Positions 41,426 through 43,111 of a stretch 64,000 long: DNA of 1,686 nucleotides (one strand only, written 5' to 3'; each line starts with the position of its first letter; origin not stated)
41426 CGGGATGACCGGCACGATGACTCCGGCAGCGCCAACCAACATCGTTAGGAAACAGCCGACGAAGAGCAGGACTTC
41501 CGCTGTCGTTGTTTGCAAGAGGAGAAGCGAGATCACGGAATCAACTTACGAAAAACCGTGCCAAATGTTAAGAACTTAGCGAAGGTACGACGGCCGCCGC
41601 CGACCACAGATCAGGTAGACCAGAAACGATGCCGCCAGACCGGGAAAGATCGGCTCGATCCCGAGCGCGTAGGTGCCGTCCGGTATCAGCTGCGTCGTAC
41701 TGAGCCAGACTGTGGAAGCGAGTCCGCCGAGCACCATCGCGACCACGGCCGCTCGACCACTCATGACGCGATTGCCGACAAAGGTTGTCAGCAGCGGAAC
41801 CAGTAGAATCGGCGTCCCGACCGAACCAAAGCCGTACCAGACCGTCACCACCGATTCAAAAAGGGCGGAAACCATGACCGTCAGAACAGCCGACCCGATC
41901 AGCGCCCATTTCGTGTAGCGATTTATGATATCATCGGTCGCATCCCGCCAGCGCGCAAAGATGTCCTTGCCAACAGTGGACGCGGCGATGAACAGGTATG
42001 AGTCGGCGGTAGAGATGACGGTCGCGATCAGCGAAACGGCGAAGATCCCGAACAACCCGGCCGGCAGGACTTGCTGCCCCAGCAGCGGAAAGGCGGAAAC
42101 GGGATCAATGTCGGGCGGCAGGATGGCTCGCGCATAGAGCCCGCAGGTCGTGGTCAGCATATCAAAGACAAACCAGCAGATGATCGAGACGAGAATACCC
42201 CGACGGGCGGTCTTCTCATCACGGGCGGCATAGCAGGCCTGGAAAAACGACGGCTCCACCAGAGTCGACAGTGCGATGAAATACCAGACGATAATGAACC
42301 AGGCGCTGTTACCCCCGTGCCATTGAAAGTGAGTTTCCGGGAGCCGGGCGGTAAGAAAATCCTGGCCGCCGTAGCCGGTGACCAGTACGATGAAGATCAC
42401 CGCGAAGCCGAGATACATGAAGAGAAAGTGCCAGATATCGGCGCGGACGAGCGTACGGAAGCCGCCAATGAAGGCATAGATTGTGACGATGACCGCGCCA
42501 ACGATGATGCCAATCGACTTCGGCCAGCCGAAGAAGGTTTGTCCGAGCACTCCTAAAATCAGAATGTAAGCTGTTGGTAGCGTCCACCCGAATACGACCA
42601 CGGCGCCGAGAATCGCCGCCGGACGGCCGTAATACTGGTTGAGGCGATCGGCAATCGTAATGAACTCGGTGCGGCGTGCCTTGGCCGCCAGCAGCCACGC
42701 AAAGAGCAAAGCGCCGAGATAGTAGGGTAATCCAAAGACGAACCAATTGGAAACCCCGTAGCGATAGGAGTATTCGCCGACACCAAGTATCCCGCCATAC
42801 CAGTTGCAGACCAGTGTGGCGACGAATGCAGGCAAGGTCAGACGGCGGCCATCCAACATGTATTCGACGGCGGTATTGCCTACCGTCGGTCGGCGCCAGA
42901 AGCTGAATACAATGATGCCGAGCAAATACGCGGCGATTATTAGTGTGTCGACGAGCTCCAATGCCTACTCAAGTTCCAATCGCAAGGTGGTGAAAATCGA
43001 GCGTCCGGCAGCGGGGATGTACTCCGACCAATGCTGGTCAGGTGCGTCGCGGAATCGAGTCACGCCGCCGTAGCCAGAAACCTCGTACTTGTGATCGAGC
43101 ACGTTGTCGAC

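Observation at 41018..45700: TPP riboswitch controlling a three-gene outer-to-inner membrane uptake operon (TonB receptor - SSS/ThiV-like permease - DUF456-like membrane protein)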

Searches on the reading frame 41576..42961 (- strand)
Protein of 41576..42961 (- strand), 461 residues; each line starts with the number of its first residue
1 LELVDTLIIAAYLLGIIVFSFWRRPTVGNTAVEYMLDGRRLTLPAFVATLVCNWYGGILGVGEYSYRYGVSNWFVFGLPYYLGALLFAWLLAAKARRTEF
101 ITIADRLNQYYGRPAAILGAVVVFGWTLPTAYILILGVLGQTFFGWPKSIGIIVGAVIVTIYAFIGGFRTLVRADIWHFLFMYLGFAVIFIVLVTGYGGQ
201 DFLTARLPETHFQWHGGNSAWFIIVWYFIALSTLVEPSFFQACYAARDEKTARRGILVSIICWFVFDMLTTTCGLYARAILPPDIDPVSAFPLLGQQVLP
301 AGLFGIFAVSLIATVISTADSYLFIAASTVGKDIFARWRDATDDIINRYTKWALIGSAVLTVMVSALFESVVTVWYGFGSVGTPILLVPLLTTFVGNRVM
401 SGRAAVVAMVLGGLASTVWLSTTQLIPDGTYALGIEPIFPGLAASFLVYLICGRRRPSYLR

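Call 4: search_protein_families(library=pfam, proteins=[window:41576-42961:-], max_evalue=0.01)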
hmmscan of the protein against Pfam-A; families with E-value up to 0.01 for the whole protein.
window:41576-42961:- (461 aa): 1 family
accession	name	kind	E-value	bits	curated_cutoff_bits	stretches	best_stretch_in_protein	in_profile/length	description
PF00474.23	SSF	-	5.3e-24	85.3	22.8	1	34-412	1-406/406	Sodium:solute symporter family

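Call 5: search_protein_families(library=ncbifam, proteins=[window:41576-42961:-], max_evalue=0.01)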
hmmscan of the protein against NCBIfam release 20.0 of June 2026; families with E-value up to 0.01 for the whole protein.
window:41576-42961:- (461 aa): 5 families
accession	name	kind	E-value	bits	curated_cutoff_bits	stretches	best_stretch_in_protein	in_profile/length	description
TIGR00813.1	sss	superfamily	4.1e-26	92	184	1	34-412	1-411/411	sodium/solute symporter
TIGR02119.1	panF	equivalog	9.9e-22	77.6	328.05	1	10-452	11-464/471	sodium/pantothenate symporter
TIGR02121.1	Na_Pro_sym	equivalog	7.2e-16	58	515.5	1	8-451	6-464/488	sodium/proline symporter PutP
NF007790.0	PRK10484.1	equivalog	3.5e-09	36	401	1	11-414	11-446/527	solute:sodium symporter family transporter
TIGR03648.1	Na_symport_lg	subfamily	1.3e-05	23.8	320.75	1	81-199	75-196/547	VC_2705 family sodium/solute symporter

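Call 13: find_homologous_proteins(query=window:41576-42958:-, max_evalue=1e-10)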
Query window:41576-42958:- (460 aa): 2166 proteins with E <= 1e-10 among 8000 candidates; the best 120 are listed.
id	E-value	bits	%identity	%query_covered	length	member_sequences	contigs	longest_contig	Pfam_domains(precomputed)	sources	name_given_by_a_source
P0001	2.5e-281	952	93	100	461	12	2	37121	PF00474.24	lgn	-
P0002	1.6e-269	913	89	100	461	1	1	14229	PF00474.24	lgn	-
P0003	5.9e-220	749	71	99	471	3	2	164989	PF00474.24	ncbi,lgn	-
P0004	2.2e-202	691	68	98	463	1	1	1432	PF00474.24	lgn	-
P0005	4.4e-201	687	68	98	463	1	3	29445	PF00474.24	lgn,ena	-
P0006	2.0e-200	685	68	98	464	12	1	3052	PF00474.24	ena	-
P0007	2.7e-198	678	66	98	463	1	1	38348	PF00474.24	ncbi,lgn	-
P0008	7.8e-198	676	67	98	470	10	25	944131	PF00474.24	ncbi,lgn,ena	-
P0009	2.7e-196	671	64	98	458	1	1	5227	PF00474.24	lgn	-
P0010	1.2e-195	669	65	99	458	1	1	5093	PF00474.24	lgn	-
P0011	4.5e-195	667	65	99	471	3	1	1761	PF00474.24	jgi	-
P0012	3.6e-194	664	67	98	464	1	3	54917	PF00474.24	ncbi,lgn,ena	ncbi:MAG: sodium:solute symporter family protein [Candidatus Zixiibacteriota bacterium]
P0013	3.8e-194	664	64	100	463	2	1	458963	PF00474.24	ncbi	-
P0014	3.4e-192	658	64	99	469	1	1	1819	PF00474.24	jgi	-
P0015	1.1e-190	653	63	99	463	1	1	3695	PF00474.24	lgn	-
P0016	1.3e-185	636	64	98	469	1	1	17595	PF00474.24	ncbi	-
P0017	1.0e-184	633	64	97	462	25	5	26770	PF00474.24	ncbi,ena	-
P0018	4.7e-184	631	62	97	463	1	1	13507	PF00474.24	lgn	-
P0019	2.0e-183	629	62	99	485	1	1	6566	PF00474.24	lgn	-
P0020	4.4e-181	621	62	99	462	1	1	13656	PF00474.24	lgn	-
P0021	5.1e-177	608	61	97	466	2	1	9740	PF00474.24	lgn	-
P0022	1.4e-169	583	57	99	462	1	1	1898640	PF00474.24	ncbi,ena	-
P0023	1.2e-164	567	57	97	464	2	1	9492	PF00474.24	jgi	-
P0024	2.4e-160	553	57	97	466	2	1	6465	PF00474.24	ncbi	-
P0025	2.0e-159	550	57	99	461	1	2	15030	PF00474.24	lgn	-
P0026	1.1e-158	547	58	92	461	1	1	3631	PF00474.24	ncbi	ncbi:MAG: sodium:solute symporter family protein [bacterium]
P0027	5.2e-158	545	55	98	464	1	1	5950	PF00474.24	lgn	-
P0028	7.7e-158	544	56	98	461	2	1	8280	PF00474.24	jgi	jgi:SSS family solute:Na+ symporter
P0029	9.9e-157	541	55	99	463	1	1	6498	PF00474.24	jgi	jgi:SSS family solute:Na+ symporter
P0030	5.3e-156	538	55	98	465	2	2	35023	PF00474.24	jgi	jgi:SSS family solute:Na+ symporter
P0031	5.7e-155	535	54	99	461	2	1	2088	PF00474.24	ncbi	-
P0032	1.9e-154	533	54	98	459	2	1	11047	PF00474.24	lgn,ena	-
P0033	3.4e-154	532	54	98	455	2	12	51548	PF00474.24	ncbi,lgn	-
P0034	1.0e-153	531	53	98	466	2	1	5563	PF00474.24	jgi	-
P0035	1.1e-153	531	54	99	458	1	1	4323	PF00474.24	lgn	-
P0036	2.4e-153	530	56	98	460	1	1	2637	PF00474.24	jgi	jgi:SSS family solute:Na+ symporter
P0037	2.5e-153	529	54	94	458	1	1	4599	PF00474.24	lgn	-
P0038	4.4e-153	529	53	99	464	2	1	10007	PF00474.24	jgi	-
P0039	9.8e-152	524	52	95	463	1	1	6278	PF00474.24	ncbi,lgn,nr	ncbi:MAG: sodium:solute symporter family protein [candidate division Zixibacteria bacterium]|nr:sodi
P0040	1.4e-151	524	54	95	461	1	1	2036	PF00474.24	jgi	jgi:SSS family solute:Na+ symporter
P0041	2.5e-151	523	55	98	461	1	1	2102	PF00474.24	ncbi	-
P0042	6.2e-151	522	52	98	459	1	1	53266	PF00474.24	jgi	-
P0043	7.9e-151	521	54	98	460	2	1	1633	PF00474.24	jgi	-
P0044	1.2e-150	521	55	98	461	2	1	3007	PF00474.24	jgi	jgi:SSS family solute:Na+ symporter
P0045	1.4e-150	520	52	95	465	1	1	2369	PF00474.24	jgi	-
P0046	1.4e-150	520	52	95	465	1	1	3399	PF00474.24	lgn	-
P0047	1.5e-150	520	52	100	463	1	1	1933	PF00474.24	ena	-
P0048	1.6e-150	520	53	97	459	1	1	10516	PF00474.24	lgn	-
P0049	1.8e-150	520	53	99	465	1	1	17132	PF00474.24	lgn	-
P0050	1.9e-150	520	52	95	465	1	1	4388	PF00474.24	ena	-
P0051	3.3e-150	519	53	99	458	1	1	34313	PF00474.24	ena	-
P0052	3.6e-150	519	53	98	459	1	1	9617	PF00474.24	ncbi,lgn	-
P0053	4.3e-149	516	54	97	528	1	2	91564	PF00474.24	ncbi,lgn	-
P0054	5.4e-149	515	53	99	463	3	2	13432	PF00474.24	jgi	-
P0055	8.5e-149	515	52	99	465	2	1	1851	PF00474.24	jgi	-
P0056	1.2e-148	514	52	99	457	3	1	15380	PF00474.24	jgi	-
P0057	2.0e-148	513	52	95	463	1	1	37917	PF00474.24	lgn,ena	-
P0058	2.0e-148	513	52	95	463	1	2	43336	PF00474.24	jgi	-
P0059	2.1e-148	513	52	99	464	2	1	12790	PF00474.24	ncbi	-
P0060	2.2e-148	513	53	99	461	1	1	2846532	PF00474.24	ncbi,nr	ncbi:MAG: sodium:solute symporter family protein [Candidatus Zixiibacteriota bacterium]|nr:MAG: sodi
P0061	2.4e-148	513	54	98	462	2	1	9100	PF00474.24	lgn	-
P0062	2.5e-148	513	53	98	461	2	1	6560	PF00474.24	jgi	jgi:SSS family solute:Na+ symporter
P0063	3.0e-148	513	54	99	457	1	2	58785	PF00474.24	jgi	jgi:SSS family solute:Na+ symporter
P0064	3.1e-148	513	57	92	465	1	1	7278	PF00474.24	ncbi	-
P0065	3.3e-148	513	52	98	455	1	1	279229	PF00474.24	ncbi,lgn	-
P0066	4.5e-148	512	53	95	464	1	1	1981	PF00474.24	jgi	jgi:SSS family solute:Na+ symporter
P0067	4.7e-148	512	53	99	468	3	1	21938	PF00474.24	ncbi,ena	-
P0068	5.5e-148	512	53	99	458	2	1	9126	PF00474.24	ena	-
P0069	6.2e-148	512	52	99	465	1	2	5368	PF00474.24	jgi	jgi:SSS family solute:Na+ symporter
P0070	6.5e-148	512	53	99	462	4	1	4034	PF00474.24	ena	-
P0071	6.6e-148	512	53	99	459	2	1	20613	PF00474.24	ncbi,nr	ncbi:MAG: sodium:solute symporter family protein [candidate division Zixibacteria bacterium]|nr:sodi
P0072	7.9e-148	511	53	94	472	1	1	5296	PF00474.24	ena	-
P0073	1.1e-147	511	53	97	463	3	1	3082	PF00474.24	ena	-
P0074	1.4e-147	511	51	99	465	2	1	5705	PF00474.24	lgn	-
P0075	1.5e-147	510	52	100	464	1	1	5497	PF00474.24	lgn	-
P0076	1.5e-147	510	54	98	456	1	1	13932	PF00474.24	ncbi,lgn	-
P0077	1.7e-147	510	52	98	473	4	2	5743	PF00474.24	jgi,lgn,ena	-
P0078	1.7e-147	510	50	98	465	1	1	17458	PF00474.24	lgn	-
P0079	1.8e-147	510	54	98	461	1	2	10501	PF00474.24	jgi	jgi:SSS family solute:Na+ symporter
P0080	1.9e-147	510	51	100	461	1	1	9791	PF00474.24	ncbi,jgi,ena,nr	ncbi:MAG: hypothetical protein DRP45_04825 [Candidatus Zixiibacteriota bacterium]|nr:MAG: hypothetic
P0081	2.4e-147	510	53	99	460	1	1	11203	PF00474.24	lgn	-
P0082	2.6e-147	510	52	100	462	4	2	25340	PF00474.24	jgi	jgi:SSS family solute:Na+ symporter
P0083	2.7e-147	510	52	98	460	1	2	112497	PF00474.24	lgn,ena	-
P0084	3.3e-147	509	54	95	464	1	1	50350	PF00474.24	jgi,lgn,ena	-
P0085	3.4e-147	509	53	99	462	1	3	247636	PF00474.24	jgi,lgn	jgi:SSS family solute:Na+ symporter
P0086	3.7e-147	509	54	98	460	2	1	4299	PF00474.24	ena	-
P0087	3.7e-147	509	53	95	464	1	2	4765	PF00474.24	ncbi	ncbi:MAG: sodium:solute symporter family protein [candidate division Zixibacteria bacterium]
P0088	4.5e-147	509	55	94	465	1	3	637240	PF00474.24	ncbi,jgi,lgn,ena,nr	ncbi:MAG: sodium:solute symporter family protein [candidate division Zixibacteria bacterium]|nr:sodi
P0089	5.0e-147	509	51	100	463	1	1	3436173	PF00474.24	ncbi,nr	ncbi:MAG: sodium:solute symporter family protein [Candidatus Zixiibacteriota bacterium]|nr:MAG: sodi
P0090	6.2e-147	508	52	100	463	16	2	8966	PF00474.24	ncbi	ncbi:MAG: sodium:solute symporter family protein [Candidatus Zixiibacteriota bacterium]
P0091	6.4e-147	508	52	98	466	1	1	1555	PF00474.24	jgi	jgi:SSS family solute:Na+ symporter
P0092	7.6e-147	508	53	96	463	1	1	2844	PF00474.24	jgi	-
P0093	1.0e-146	508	52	98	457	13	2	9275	PF00474.24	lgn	-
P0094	1.2e-146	507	51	99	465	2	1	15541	PF00474.24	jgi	jgi:solute:Na+ symporter, SSS family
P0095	1.4e-146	507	53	99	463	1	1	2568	PF00474.24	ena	-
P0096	1.5e-146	507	54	95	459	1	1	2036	PF00474.24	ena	-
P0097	1.8e-146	507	54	98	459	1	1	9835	PF00474.24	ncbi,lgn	-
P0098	2.0e-146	507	54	98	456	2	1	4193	PF00474.24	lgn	-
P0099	2.1e-146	507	51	100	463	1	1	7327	PF00474.24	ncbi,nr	ncbi:MAG: sodium:solute symporter family protein [bacterium]|nr:sodium:solute symporter family prote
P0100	2.4e-146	506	54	94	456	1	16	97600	PF00474.24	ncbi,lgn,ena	-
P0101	2.7e-146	506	53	92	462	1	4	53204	PF00474.24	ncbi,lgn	-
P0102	2.9e-146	506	54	95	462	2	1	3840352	PF00474.24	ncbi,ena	-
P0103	3.8e-146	506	54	98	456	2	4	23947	PF00474.24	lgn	-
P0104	4.7e-146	506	53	99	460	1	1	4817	PF00474.24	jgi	-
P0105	5.3e-146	505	53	95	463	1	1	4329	PF00474.24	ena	-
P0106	6.4e-146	505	51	99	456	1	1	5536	PF00474.24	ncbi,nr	ncbi:MAG: sodium:solute symporter family protein [Calditrichaeota bacterium]|nr:MAG: sodium:solute s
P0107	9.4e-146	504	51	98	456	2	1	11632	PF00474.24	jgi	-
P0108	9.6e-146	504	53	99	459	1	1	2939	PF00474.24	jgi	jgi:SSS family solute:Na+ symporter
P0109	9.8e-146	504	54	94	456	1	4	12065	PF00474.24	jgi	jgi:solute:Na+ symporter, SSS family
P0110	1.1e-145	504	53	99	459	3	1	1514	PF00474.24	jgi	jgi:SSS family solute:Na+ symporter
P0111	1.2e-145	504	53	94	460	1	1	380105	PF00474.24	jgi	jgi:SSS family solute:Na+ symporter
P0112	1.3e-145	504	52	98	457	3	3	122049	PF00474.24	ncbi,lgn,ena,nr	ncbi:MAG: sodium:solute symporter family protein [candidate division Zixibacteria bacterium]|nr:sodi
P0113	1.6e-145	504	51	99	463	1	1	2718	PF00474.24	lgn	-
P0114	2.0e-145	503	53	99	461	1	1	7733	PF00474.24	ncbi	-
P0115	2.3e-145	503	52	94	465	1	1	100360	PF00474.24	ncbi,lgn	-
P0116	2.8e-145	503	52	98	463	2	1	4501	PF00474.24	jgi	-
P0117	3.2e-145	503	52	99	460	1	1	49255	PF00474.24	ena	-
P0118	3.5e-145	503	53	98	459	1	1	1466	PF00474.24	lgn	-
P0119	3.6e-145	503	53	99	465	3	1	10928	PF00474.24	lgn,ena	-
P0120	4.2e-145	502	51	98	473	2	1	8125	PF00474.24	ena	-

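Call 16: find_related_loci(query=A1, collection=genome_contigs, flank=8000)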
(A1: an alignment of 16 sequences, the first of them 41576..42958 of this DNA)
Query A1 (460 aa) in genome_contigs; peptide patterns used: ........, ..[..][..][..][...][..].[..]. (x = any residue, [..] = any of these).
600 stretches matched a pattern (row limit reached: there are more); 593 encode a relative of the query (tblastn E <= 1e-3); the best 80 are kept; 80 distinct loci.
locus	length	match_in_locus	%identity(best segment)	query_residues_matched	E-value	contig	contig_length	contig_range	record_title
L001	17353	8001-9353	71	7-457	0e+0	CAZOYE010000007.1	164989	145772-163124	MAG TPA_asm: uncultured Ignavibacteria bacterium isolate SRP323723_co1_129 genome assembly, contig: NODE_69_length_16498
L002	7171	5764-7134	65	3-459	0e+0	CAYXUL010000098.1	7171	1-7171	MAG TPA_asm: uncultured Ignavibacteria bacterium isolate SRP214966_co3_82 genome assembly, contig: NODE_19104_length_717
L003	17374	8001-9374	64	3-460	0e+0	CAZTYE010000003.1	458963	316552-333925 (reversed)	MAG TPA_asm: uncultured Ignavibacteria bacterium isolate binchicken_co16_162 genome assembly, contig: NODE_9_length_4589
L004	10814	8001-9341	64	3-449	0e+0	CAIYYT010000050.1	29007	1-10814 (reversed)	uncultured bacterium isolate AlinenSedimentsCore2_bin-0496 genome assembly, contig: bin-0496:050/266, whole genome shotg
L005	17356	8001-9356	54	3-454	4e-160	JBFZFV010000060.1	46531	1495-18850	MAG: Candidatus Zixiibacteriota bacterium isolate PPR_0627 PPR_0627.fa_k121_405219, whole genome shotgun sequence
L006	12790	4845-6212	52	1-457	5e-154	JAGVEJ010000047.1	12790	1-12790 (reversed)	MAG: Candidatus Zixiibacteriota bacterium isolate DeMMO2_6 c_000000023379, whole genome shotgun sequence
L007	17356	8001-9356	52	3-454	6e-154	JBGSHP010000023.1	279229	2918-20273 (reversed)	MAG: Candidatus Zixiibacteriota bacterium isolate JTS-AC108 k141_1581454, whole genome shotgun sequence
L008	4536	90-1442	52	3-453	4e-157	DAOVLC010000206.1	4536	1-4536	MAG TPA_asm: Candidatus Zixiibacteriota bacterium isolate CSMAG_1435 CSMAG_1435_k141_2967604_length_4536_cov_29.0000, wh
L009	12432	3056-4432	51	1-460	2e-149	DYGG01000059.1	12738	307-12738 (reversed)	MAG TPA_asm: Ignavibacterium sp. isolate BE2012_50_10 Afr_mines_BE2012_2174_length_12738_cov_4_303950, whole genome shot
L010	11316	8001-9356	51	3-454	3e-148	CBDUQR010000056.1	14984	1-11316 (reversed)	MAG TPA_asm: uncultured bacterium isolate SRR21487743_binner23_Refined_16 genome assembly, contig: ERZ25748485.865, whol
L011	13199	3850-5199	52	1-450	8e-148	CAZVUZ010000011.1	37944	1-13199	MAG TPA_asm: uncultured Ignavibacteriales bacterium isolate binchicken_co42_518 genome assembly, contig: NODE_925_length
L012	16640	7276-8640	53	1-455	9e-148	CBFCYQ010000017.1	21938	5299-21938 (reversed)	MAG TPA_asm: uncultured bacterium isolate SRR26215689_metabat2_8 genome assembly, contig: ERZ25073498.448, whole genome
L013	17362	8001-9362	50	3-454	3e-147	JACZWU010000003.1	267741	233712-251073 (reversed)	MAG: Candidatus Zixiibacteriota bacterium isolate B21T1B10 B21T1B10_NODE10, whole genome shotgun sequence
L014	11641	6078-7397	52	1-440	8e-147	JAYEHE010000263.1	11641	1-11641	MAG: Candidatus Zixiibacteriota bacterium isolate MAG226 MAG226_263, whole genome shotgun sequence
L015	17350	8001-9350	51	4-453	3e-145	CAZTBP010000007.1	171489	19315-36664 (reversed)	MAG TPA_asm: uncultured Ignavibacteriales bacterium isolate binchicken_co17_316 genome assembly, contig: NODE_191_length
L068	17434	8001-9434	44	4-458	8e-122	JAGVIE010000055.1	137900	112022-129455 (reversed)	MAG: Bacteroidetes bacterium isolate DeMMO2_4 c_000000018241, whole genome shotgun sequence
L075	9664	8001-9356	47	1-448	7e-121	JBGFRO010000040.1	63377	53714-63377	MAG: Bacteroidota bacterium isolate BA1A45.2019.Bin.33 NODE_630_length_63377_cov_12.338845, whole genome shotgun sequenc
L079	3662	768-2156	46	1-458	6e-123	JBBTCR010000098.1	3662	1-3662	MAG: Bacteroidota bacterium isolate H43-bin226_1 H43_bin226_1_000000000098, whole genome shotgun sequence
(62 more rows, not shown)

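Call 34: find_encoding_contigs(protein=P0001, flank=6000, max_places=3)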
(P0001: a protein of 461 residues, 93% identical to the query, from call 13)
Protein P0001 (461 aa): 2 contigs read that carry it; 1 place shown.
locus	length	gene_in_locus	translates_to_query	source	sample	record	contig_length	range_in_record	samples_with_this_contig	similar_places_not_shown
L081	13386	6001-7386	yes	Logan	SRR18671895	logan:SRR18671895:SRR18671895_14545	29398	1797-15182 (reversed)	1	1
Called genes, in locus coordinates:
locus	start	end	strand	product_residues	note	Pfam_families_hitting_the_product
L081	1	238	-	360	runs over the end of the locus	PF00266:Aminotran_5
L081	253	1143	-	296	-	PF00389:2-Hacid_dh, PF02826:2-Hacid_dh_C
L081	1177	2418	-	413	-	PF06245:DUF1015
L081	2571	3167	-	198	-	PF01209:Ubie_methyltran, PF13489:Methyltransf_23, PF01135:PCMT (weak), PF01728:FtsJ (weak), PF13847:Methyltransf_31, PF08241:Methyltransf_11, PF08242:Methyltransf_12, PF13649:Methyltransf_25, +1 more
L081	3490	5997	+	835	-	PF13620:CarboxypepD_reg, PF13715:CarbopepD_reg_2, PF07715:Plug, PF00593:TonB_dep_Rec_b-barrel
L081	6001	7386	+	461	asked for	PF00474:SSF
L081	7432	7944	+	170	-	PF04306:DUF456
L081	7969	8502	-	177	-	PF00578:AhpC-TSA, PF08534:Redoxin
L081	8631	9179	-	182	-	PF00578:AhpC-TSA, PF08534:Redoxin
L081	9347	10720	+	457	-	PF01546:Peptidase_M20, PF07687:M20_dimer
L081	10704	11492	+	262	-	PF00106:adh_short, PF08659:KR, PF23441:SDR, PF13460:NAD_binding_10 (weak), PF13561:adh_short_C2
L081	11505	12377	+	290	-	PF00892:EamA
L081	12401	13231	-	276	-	PF01261:AP_endonuc_2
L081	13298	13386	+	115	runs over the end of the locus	PF02311:AraC_binding (weak), PF07883:Cupin_2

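Call 35: find_encoding_contigs(protein=P0002, flank=6000, max_places=3)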
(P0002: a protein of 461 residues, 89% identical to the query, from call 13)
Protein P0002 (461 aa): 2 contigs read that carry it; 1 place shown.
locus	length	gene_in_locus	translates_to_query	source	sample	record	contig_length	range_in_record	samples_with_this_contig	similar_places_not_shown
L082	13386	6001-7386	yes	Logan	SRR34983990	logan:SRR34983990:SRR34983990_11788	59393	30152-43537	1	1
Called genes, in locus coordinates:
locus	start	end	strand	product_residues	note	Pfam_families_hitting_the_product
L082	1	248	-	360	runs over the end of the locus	PF00266:Aminotran_5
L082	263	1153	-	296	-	PF00389:2-Hacid_dh, PF02826:2-Hacid_dh_C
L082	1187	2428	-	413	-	PF06245:DUF1015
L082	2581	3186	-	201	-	PF01209:Ubie_methyltran, PF13489:Methyltransf_23, PF01728:FtsJ (weak), PF01135:PCMT (weak), PF13847:Methyltransf_31, PF08241:Methyltransf_11, PF08242:Methyltransf_12, PF13649:Methyltransf_25, +1 more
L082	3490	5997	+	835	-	PF13620:CarboxypepD_reg, PF13715:CarbopepD_reg_2, PF07715:Plug, PF00593:TonB_dep_Rec_b-barrel, PF14905:OMP_b-brl_3 (faint)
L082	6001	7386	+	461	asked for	PF00474:SSF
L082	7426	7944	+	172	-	PF04306:DUF456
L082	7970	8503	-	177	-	PF00578:AhpC-TSA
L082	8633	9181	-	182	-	PF00578:AhpC-TSA, PF08534:Redoxin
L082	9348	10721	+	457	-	PF01546:Peptidase_M20, PF07687:M20_dimer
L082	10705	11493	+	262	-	PF00106:adh_short, PF08659:KR, PF23441:SDR, PF13561:adh_short_C2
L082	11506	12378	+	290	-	PF00892:EamA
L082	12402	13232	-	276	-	PF01261:AP_endonuc_2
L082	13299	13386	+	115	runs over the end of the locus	PF02311:AraC_binding (weak), PF07883:Cupin_2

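Call 69: search_solved_structures(query=window:41576-42958:-, max_evalue=0.001)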
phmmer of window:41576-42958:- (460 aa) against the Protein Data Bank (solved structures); distinct sequences matched with E-value up to 0.001: 0.
